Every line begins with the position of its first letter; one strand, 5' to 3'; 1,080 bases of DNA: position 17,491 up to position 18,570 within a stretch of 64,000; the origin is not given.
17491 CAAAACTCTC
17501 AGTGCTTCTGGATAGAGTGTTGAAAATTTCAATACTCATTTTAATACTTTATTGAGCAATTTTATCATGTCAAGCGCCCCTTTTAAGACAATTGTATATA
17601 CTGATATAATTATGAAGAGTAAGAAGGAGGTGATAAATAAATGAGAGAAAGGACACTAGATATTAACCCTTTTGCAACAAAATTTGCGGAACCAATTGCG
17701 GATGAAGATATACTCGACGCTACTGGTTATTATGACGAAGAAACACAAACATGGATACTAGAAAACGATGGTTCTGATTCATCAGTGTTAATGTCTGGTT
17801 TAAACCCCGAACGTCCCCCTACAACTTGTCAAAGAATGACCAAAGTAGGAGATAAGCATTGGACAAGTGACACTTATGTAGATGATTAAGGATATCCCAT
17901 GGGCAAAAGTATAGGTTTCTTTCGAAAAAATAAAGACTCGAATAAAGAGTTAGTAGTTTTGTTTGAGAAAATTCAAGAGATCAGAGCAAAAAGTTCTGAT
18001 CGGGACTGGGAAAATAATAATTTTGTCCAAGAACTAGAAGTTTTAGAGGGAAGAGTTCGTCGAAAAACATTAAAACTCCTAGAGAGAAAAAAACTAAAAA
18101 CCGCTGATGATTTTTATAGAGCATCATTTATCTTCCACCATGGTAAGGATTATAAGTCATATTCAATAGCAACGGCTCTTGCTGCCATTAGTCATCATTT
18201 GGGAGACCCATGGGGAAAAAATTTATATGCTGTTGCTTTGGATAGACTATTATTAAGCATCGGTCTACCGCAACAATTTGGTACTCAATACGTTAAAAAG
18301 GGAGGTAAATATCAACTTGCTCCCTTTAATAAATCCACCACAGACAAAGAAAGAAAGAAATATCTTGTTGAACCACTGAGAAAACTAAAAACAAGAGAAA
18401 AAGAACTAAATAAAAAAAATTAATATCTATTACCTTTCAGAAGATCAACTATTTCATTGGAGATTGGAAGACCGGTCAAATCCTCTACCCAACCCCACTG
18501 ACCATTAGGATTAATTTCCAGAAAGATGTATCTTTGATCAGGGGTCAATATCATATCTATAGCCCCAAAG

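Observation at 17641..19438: Microviridin-like graspetide RiPP locus: PFFARFL-type leader precursor plus MdnC/MvdD-like ATP-grasp ligase, the latter split at an (AG)5 run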

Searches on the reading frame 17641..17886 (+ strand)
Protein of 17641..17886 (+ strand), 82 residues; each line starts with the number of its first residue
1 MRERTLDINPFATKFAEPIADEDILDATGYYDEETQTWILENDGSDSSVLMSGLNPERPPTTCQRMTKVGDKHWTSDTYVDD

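Call 5: search_protein_families(library=pfam, max_evalue=1, proteins=[window:17641-17886:+])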
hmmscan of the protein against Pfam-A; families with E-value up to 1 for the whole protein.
seq(82 aa): 0 families

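Call 6: search_protein_families(library=ncbifam, max_evalue=1, proteins=[window:17641-17886:+])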
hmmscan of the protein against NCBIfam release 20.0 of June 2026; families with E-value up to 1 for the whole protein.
seq(82 aa): 0 families

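Call 29: find_homologous_proteins(query=window:17641-17886:+, max_evalue=0.1)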
Query seq(82 aa) (82 aa): 14 proteins with E <= 0.1 among 14 candidates.
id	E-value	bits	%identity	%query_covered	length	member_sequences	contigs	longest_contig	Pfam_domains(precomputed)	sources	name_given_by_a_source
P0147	1.1e-49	184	100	100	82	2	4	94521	-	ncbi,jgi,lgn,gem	-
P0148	2.4e-39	151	82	100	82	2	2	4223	-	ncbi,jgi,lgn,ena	jgi:hypothetical protein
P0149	6.9e-33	130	89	80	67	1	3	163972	-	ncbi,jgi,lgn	-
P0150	2.2e-31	125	68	99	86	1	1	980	-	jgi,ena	-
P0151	5.0e-31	124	83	80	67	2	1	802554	-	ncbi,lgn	-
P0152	1.2e-30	123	75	91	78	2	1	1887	-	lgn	-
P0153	4.9e-30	121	73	91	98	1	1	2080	-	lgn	-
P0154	9.6e-30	120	67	100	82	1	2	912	-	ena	-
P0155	1.1e-29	120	76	91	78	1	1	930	-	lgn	-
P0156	7.3e-29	117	69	91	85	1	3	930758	-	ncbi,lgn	-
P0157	6.2e-26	108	62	93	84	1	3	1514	-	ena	-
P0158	1.2e-25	107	62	93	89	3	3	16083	-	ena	-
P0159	1.9e-25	106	67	89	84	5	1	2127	-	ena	-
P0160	8.6e-24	101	59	96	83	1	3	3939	-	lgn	-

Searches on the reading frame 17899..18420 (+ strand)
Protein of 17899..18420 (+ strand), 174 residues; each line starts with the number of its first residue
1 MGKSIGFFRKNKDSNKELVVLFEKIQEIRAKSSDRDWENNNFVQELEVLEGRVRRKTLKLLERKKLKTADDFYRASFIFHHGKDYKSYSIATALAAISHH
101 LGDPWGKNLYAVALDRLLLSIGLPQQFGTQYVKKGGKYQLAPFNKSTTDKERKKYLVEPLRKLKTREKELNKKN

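Call 5: search_protein_families(library=pfam, max_evalue=1, proteins=[window:17899-18420:+])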
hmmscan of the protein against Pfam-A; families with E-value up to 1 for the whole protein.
seq(174 aa): 2 families
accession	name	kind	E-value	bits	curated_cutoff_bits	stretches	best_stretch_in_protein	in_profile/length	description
PF03332.19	PMM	-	0.059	13.6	22.4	1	90-156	54-119/221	Eukaryotic phosphomannomutase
PF20329.3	DUF6624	-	0.11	12.4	27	1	71-132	67-128/173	Family of unknown function (DUF6624)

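Call 6: search_protein_families(library=ncbifam, max_evalue=1, proteins=[window:17899-18420:+])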
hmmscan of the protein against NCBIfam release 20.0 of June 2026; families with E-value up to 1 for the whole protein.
seq(174 aa): 1 family
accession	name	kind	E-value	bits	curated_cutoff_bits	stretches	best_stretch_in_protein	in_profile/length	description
TIGR02325.1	C_P_lyase_phnF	equivalog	0.021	14.3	156.8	1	33-98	105-173/238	phosphonate metabolism transcriptional regulator PhnF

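Call 28: find_homologous_proteins(query=window:17899-18420:+)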
Query seq(174 aa) (174 aa): 26 proteins with E <= 0.001 among 352 candidates.
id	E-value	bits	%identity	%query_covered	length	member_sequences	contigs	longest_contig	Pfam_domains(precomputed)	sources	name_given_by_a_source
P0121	8.8e-109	379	100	100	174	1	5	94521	-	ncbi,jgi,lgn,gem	-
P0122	1.2e-83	297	81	97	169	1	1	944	-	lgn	-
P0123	3.1e-82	292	78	99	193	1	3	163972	-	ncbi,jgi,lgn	-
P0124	4.6e-82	292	75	100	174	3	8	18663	-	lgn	-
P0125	3.1e-77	276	74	100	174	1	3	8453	-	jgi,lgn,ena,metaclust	metaclust:\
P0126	4.5e-73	262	68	100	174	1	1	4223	-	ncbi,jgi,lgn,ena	jgi:hypothetical protein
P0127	1.2e-65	238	64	98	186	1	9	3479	-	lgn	-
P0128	1.4e-65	238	65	96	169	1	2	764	-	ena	-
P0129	7.8e-65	236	66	100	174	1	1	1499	-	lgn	-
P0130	1.7e-60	222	68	86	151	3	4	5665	-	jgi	-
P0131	3.8e-60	220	60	93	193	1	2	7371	-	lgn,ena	-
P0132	6.0e-60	220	59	99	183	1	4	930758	-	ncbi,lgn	-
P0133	2.3e-59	218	58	97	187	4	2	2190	-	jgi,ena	-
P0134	3.0e-59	218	59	99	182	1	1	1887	-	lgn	-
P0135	7.4e-59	216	58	99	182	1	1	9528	-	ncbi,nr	ncbi:MAG: hypothetical protein QMD92_04415 [bacterium]|nr:hypothetical protein [bacterium]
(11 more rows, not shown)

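Call 30: find_encoding_contigs(protein=P0121, flank=4000, max_places=10)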
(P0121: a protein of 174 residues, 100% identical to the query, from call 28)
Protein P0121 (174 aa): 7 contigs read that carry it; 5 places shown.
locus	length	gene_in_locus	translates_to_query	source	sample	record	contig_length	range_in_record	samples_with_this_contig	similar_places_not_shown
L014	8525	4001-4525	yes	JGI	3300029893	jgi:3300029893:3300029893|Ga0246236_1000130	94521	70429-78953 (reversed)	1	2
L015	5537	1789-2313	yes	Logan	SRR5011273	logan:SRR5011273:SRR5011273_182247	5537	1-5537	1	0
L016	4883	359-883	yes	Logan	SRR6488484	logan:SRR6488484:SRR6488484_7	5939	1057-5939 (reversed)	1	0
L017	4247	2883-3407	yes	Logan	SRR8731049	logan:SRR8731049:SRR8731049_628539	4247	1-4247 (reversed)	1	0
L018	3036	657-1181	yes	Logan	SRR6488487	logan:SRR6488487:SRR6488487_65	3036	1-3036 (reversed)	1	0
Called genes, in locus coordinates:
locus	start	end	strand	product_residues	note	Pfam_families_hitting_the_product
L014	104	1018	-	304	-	PF00398:RrnaAD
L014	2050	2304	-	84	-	-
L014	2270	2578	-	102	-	PF23493:CysS_C (weak)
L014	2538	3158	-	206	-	PF01406:tRNA-synt_1e, PF09334:tRNA-synt_1g (weak), PF01921:tRNA-synt_1f (weak)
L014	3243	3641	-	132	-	PF01406:tRNA-synt_1e, PF09334:tRNA-synt_1g (faint)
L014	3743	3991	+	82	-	-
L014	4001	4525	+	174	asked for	-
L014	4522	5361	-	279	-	PF21068:ATPgraspMvdD (weak), PF08443:RimK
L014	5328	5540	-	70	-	-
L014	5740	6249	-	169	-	PF00293:NUDIX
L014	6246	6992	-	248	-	PF12146:Hydrolase_4 (faint)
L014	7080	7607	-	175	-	-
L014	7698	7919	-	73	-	-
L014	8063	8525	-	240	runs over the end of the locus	-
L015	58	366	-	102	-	PF23493:CysS_C (weak)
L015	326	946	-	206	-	PF01406:tRNA-synt_1e, PF09334:tRNA-synt_1g (weak), PF01921:tRNA-synt_1f (weak)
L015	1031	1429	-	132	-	PF01406:tRNA-synt_1e, PF09334:tRNA-synt_1g (faint)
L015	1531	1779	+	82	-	-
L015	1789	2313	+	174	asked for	-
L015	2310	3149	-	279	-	PF21068:ATPgraspMvdD (weak), PF08443:RimK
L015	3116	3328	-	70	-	-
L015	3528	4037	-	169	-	PF00293:NUDIX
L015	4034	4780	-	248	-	PF12146:Hydrolase_4 (faint)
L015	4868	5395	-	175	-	-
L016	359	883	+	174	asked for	-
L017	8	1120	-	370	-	PF01926:MMR_HSR1, PF02421:FeoB_N (weak), PF06071:YchF-GTPase_C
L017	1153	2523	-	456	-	PF00133:tRNA-synt_1 (faint), PF01921:tRNA-synt_1f (faint), PF01406:tRNA-synt_1e, PF09334:tRNA-synt_1g (weak), PF09190:DALR_2 (weak)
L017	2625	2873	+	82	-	-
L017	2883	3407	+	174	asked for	-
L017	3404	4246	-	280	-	?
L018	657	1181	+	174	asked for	-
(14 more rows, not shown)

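Call 39: search_protein_families(library=pfam, alignment_id=A3, max_evalue=1)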
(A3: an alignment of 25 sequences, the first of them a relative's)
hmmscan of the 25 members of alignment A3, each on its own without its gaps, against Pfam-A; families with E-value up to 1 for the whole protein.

A. member 1, P0121 (174 aa): 2 families
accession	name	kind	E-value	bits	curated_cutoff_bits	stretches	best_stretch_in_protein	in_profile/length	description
PF03332.19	PMM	-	0.059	13.6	22.4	1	90-156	54-119/221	Eukaryotic phosphomannomutase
PF20329.3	DUF6624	-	0.11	12.4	27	1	71-132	67-128/173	Family of unknown function (DUF6624)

B. families by the number of members that match (of 25 scanned): 18 families
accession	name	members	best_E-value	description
PF20329.3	DUF6624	18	0.00091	Family of unknown function (DUF6624)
PF03332.19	PMM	10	0.0019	Eukaryotic phosphomannomutase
PF22838.1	COMMD8_HN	5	0.014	COMMD8, helical N-terminal domain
PF09081.16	AMT4_dom_C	3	0.025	Glucan 1,4-alpha-maltotetraohydrolase, domain C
PF14805.11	THDPS_N_2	2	0.024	Tetrahydrodipicolinate N-succinyltransferase N-terminal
PF19932.4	DUF6395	2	0.043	Family of unknown function (DUF6395)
PF04177.18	TAP42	1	0.013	TAP42-like family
PF01823.24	MACPF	1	0.03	MAC/Perforin domain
PF19532.5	Ig_TMEM131L_2nd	1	0.052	Transmembrane protein 131-like, second Ig-like domain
PF11944.13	DUF3461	1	0.052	Protein of unknown function (DUF3461)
PF01022.26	HTH_5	1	0.089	Bacterial regulatory protein, arsR family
PF01341.22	Glyco_hydro_6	1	0.092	Glycosyl hydrolases family 6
PF07753.16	DUF1609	1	0.098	Protein of unknown function (DUF1609)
PF15188.11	CCDC-167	1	0.12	Coiled-coil domain-containing protein 167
PF21652.2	YDR124W_N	1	0.19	YDR124W, N-terminal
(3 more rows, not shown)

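Call 42: predict_structure(alignment_id=A3)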
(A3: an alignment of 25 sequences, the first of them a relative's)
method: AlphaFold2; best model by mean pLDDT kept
length: 174 residues; sequences in the alignment: 25
mean_pLDDT: 91.9   pTM: 0.85
mean pLDDT of the five models: 91.9, 91.8, 91.2, 90.0, 89.4
residues with pLDDT >= 90: 148; 70-90: 15; 50-70: 7; < 50: 4
segments of 3 or more residues with pLDDT < 50: 1-3
pLDDT, mean of each block of 10 residues (from residue 1): 57 91 93 92 95 98 96 97 96 96 93 98 96 91 95 95 92 74
secondary structure, 60 per line:
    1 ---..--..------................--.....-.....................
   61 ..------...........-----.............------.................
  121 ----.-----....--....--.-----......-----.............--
elements in order: H16-31 H34-38 H40-62 H69-79 H85-97 H104-120 E131-134 E137-140 H149-154 H160-172

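Call 50: fold_search(model_id=the predicted structure, library=pdb)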
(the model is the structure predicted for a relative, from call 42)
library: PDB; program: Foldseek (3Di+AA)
matches with E <= 10: 231; with E <= 0.001: 0
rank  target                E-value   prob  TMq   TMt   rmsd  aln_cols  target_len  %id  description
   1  8e0n_D                9.0e-01  0.69  0.36  0.37   5.5       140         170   16  Homotrimeric variant of tcTRP9, BGL18 (released 2023-04-12)
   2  8bfi_A                1.0e+00  0.15  0.20  0.09   9.5       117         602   14  human CNOT1-CNOT10-CNOT11 module (released 2022-12-28)
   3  8fny_C                1.1e+00  0.41  0.27  0.11  12.1       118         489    9  Nucleotide-bound structure of a functional construct of eukaryotic elongation factor 2 kinase. (released 2023-05-03)
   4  7mwr_A                1.2e+00  0.13  0.22  0.20  13.2       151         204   12  Structure of De Novo designed beta sheet heterodimer LHD101A53/B4 (released 2022-01-19)
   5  8e0l_C                1.3e+00  0.30  0.27  0.28   9.3       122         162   13  Homotrimeric variant of tcTRP9, BGL06 (released 2023-04-12)
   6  6e9v_A                1.4e+00  0.41  0.33  0.29   6.7       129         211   14  DHF79 filament (released 2018-11-21)
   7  9hmf_L                1.4e+00  0.44  0.31  0.09  11.0       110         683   16  Periplasmic scaffold of the Campylobacter jejuni flagellar motor (alpha carbon trace) (released 2024-12-25)
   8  7cc7                  1.5e+00  0.69  0.39  0.31   4.0       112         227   13  Tetratricopeptide repeat (TPR) domain of protein tyrosine phosphatase-interacting protein 51 (PTPIP51) (released 2021-01-20)
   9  5kaj_E                1.5e+00  0.16  0.25  0.12  12.8       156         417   12  Crystal structure of a dioxygenase in the Crotonase superfamily in P21, A319C mutant (released 2017-06-21)
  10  8vlx_B                1.7e+00  0.15  0.23  0.17   8.0       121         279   12  HTT in complex with HAP40 and a small molecule. (released 2024-03-06)
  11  5kaj_A                1.8e+00  0.16  0.27  0.13  12.5       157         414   13  Crystal structure of a dioxygenase in the Crotonase superfamily in P21, A319C mutant (released 2017-06-21)
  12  7mwq_B                1.9e+00  0.16  0.22  0.19  13.2       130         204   12  Structure of De Novo designed beta sheet heterodimer LHD29A53/B53 (released 2022-01-19)
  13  5kaj_B                1.9e+00  0.14  0.26  0.12  12.8       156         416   12  Crystal structure of a dioxygenase in the Crotonase superfamily in P21, A319C mutant (released 2017-06-21)
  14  7yka_B                2.0e+00  0.18  0.26  0.35  10.0       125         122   17  Crystal structure of Fis1 (Mitochondrial fission 1 protein) (released 2023-08-02)
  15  5cwk                  2.0e+00  0.15  0.21  0.21   8.4       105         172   22  Crystal structure of de novo designed helical repeat protein DHR53 (released 2015-12-16)
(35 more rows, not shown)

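Call 51: search_protein_representatives(alignment_id=A3)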
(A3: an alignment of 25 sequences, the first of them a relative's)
Query: 25 sequences, 180 profile positions. Proteins with E-value up to 0.001 (for the whole library): 2183; up to 1e-10: 1270; up to 1e-30: 6. The best 150 are listed.
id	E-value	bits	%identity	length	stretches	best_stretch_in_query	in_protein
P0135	5.1e-84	296.7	-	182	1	2-176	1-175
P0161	2.4e-58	213.0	-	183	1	4-176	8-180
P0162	2.4e-39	151.2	-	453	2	14-173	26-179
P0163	1.0e-38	149.1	-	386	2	13-175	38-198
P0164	5.7e-32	127.1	-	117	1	61-175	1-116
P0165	9.0e-31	123.2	-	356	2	46-176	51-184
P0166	1.2e-30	122.8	-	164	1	14-167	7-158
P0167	1.7e-30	122.3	-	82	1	95-175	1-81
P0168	1.8e-30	122.2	-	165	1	22-166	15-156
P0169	3.3e-30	121.4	-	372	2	17-145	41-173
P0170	1.0e-29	119.8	-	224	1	22-175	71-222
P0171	4.3e-29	117.8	-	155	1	25-173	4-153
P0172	6.1e-29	117.3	-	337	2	49-165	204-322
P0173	8.2e-28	113.6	-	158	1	16-172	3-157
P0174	4.9e-27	111.1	-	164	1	39-176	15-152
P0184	3.5e-25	105.0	-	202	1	11-178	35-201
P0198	6.6e-24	100.9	-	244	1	15-173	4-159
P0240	5.7e-22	94.6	-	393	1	14-174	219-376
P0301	3.4e-20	88.8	-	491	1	13-177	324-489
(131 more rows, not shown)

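Call 52: search_protein_families(library=pfam, proteins=[P0162, P0163, P0166, P0168, P0170, P0173, P0184, P0198, P0240, P0301], max_evalue=0.01)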
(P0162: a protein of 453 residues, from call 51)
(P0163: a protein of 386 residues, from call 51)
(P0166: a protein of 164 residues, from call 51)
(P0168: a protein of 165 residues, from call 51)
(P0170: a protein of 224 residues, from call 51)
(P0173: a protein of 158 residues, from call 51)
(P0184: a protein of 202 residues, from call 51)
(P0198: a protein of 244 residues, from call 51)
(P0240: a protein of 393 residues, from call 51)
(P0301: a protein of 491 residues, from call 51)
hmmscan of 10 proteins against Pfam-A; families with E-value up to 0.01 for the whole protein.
P0162 (453 aa): 2 families
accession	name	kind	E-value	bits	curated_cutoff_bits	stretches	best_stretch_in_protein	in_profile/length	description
PF20329.3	DUF6624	-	3.5e-09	36.8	27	1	80-170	71-160/173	Family of unknown function (DUF6624)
PF08238.18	Sel1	-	3.5e-05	24.6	30.7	0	77-107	5-35/36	Sel1 repeat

P0163 (386 aa): 0 families

P0166 (164 aa): 1 family
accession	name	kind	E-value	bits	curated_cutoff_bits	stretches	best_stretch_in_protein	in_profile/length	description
PF20329.3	DUF6624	-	7.2e-05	22.8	27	1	55-158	60-163/173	Family of unknown function (DUF6624)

P0168 (165 aa): 1 family
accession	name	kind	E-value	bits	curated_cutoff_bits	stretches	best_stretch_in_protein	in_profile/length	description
PF20329.3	DUF6624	-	0.0036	17.3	27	1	33-152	36-158/173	Family of unknown function (DUF6624)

P0170 (224 aa): 1 family
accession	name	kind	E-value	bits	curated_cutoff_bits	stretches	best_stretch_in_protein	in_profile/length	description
PF20329.3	DUF6624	-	0.0057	16.6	27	1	156-216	106-165/173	Family of unknown function (DUF6624)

P0173 (158 aa): 0 families

P0184 (202 aa): 0 families

P0198 (244 aa): 1 family
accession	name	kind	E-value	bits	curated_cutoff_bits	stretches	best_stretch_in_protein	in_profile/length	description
PF20329.3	DUF6624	-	2e-06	27.8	27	1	6-148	5-158/173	Family of unknown function (DUF6624)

P0240 (393 aa): 1 family
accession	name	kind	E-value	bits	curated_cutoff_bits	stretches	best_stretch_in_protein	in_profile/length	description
PF24782.2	WD40_MABP1-WDR62_2nd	-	0.0031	17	290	1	211-331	43-167/341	MABP1/WDR62 second WD40 domain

P0301 (491 aa): 4 families
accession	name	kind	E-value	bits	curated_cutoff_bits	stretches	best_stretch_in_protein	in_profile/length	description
PF15902.12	Sortilin-Vps10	-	1.3e-10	41.2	33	2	83-148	2-64/446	Sortilin, neurotensin receptor 3,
PF02012.26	BNR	-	3.1e-08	32.8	27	0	132-142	1-11/12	BNR/Asp-box repeat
PF14870.12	PSII_BNR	-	2.4e-07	30.7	27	1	4-148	7-144/303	Photosynthesis system II assembly factor YCF48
PF20329.3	DUF6624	-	6.7e-07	29.4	27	1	329-482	6-166/173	Family of unknown function (DUF6624)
